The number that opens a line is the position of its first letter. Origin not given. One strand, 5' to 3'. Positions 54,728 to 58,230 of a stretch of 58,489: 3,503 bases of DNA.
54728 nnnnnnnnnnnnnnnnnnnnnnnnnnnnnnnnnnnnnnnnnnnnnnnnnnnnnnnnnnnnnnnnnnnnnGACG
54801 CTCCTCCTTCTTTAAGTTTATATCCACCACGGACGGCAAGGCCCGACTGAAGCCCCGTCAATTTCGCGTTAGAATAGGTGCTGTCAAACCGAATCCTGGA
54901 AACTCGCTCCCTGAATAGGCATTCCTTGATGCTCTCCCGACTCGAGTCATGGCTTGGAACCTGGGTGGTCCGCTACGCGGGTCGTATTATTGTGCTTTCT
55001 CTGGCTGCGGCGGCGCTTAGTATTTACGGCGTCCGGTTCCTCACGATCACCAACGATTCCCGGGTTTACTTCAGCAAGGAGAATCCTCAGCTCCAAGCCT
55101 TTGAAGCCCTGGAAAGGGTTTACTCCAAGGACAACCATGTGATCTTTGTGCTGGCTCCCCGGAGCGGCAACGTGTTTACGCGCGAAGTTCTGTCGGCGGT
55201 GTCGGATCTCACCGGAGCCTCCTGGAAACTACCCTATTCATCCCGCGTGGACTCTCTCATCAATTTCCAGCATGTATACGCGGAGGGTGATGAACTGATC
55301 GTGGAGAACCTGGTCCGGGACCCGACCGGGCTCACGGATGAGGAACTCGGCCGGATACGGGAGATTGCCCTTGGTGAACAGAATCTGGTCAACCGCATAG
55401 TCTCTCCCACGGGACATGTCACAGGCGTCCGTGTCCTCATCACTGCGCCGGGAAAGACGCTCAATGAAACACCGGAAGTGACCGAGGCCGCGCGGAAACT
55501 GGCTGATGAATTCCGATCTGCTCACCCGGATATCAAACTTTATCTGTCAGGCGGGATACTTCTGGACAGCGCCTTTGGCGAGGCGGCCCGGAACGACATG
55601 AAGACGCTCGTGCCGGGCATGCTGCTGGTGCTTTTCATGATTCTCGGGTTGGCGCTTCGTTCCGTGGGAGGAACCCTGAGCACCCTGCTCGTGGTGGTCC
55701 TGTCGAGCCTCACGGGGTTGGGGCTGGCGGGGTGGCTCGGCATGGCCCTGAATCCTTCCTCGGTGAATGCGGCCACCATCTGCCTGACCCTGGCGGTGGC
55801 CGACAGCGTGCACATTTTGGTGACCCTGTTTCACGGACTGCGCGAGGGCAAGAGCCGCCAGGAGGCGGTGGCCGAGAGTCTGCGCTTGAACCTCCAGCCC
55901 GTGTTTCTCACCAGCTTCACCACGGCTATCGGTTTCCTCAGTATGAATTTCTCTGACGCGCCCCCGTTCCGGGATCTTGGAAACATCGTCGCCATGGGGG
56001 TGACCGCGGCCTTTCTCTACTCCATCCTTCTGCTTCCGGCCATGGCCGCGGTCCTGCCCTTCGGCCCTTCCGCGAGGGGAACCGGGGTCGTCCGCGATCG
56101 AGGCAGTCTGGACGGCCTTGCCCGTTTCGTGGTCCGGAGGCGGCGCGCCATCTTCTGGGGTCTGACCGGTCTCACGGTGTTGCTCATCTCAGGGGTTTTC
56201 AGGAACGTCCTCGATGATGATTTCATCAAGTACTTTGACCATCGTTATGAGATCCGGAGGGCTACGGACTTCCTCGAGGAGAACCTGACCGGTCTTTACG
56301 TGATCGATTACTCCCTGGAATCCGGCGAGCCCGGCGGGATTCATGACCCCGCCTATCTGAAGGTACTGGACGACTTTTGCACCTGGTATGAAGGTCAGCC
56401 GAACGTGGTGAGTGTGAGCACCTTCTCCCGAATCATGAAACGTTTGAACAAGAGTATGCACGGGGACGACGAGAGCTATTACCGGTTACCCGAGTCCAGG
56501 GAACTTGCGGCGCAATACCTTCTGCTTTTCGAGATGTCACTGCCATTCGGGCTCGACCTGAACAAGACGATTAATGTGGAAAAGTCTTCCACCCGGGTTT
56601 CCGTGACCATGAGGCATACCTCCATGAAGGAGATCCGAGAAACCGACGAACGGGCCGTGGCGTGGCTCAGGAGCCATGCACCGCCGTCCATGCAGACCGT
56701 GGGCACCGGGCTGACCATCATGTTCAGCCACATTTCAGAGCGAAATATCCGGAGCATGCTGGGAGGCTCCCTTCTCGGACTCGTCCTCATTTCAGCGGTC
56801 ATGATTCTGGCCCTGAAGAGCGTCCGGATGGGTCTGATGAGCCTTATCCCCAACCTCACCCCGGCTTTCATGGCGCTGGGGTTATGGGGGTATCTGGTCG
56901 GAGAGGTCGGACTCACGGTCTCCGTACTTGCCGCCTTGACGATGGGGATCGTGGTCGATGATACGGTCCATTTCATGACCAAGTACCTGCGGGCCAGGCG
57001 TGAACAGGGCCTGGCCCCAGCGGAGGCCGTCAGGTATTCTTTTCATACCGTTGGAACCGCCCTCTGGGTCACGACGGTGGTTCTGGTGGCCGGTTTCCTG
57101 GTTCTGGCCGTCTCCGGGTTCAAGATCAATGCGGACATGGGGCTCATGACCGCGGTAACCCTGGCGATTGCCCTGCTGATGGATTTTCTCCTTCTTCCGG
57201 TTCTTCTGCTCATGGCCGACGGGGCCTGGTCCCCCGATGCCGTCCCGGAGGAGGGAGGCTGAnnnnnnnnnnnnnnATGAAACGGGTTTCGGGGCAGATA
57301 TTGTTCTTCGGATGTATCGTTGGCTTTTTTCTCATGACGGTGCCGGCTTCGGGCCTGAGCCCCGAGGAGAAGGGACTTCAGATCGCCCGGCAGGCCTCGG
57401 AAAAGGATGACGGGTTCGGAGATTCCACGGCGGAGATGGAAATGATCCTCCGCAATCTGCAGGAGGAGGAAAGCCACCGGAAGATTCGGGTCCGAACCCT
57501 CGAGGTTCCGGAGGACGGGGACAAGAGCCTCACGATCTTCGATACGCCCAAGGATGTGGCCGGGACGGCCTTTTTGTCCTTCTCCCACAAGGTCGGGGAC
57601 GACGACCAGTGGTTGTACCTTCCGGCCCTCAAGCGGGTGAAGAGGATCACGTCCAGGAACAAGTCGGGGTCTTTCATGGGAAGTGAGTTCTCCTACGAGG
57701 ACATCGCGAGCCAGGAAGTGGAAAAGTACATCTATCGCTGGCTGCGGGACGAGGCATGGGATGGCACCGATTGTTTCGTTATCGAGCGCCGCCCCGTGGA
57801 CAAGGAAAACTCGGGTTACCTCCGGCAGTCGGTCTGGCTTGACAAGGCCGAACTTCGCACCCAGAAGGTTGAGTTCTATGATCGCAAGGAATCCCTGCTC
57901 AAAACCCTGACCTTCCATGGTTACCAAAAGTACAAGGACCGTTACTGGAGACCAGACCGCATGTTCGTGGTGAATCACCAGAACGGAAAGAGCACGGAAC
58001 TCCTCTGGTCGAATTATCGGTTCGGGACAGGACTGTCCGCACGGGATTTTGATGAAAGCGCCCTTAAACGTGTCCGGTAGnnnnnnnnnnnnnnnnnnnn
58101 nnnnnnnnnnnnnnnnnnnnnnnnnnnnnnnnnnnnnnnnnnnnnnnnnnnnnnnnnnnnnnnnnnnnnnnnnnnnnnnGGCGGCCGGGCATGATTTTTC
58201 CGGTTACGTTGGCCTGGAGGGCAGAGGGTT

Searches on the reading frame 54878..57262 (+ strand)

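Call 68: search_protein_families(library=pfam, proteins=[window:54878-57262:+], max_evalue=0.0001)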
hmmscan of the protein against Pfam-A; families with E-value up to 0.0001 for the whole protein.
window:54878-57262:+ (794 aa): 3 families
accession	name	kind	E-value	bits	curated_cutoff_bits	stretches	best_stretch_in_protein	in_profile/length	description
PF03176.21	MMPL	-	4.9e-31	108.3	20.5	2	165-393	71-302/333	MMPL family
PF00873.25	ACR_tran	-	1.8e-11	43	28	2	629-776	335-485/1021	AcrB/AcrD/AcrF family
PF02460.24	Patched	-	2.9e-05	24.3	23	1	267-391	32-155/156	Patched SSD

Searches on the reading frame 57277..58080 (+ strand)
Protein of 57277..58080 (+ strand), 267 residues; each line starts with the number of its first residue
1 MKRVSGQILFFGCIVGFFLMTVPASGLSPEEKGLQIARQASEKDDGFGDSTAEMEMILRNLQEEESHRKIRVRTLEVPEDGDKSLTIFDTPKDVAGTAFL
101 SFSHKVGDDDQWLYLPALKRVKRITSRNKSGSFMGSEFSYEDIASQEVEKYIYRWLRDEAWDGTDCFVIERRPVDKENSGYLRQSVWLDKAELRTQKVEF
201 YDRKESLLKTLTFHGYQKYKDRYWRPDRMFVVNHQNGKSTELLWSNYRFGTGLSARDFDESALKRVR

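Call 68: search_protein_families(library=pfam, proteins=[window:57277-58080:+], max_evalue=0.0001)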
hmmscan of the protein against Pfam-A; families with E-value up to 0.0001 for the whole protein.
window:57277-58080:+ (267 aa): 2 families
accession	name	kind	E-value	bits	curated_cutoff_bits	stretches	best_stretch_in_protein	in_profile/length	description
PF17131.11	LolA_like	-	2e-65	220.3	30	1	81-265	2-184/184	Outer membrane lipoprotein-sorting protein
PF07044.18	DUF1329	-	5.1e-08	33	23.1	0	88-126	147-188/368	Protein of unknown function (DUF1329)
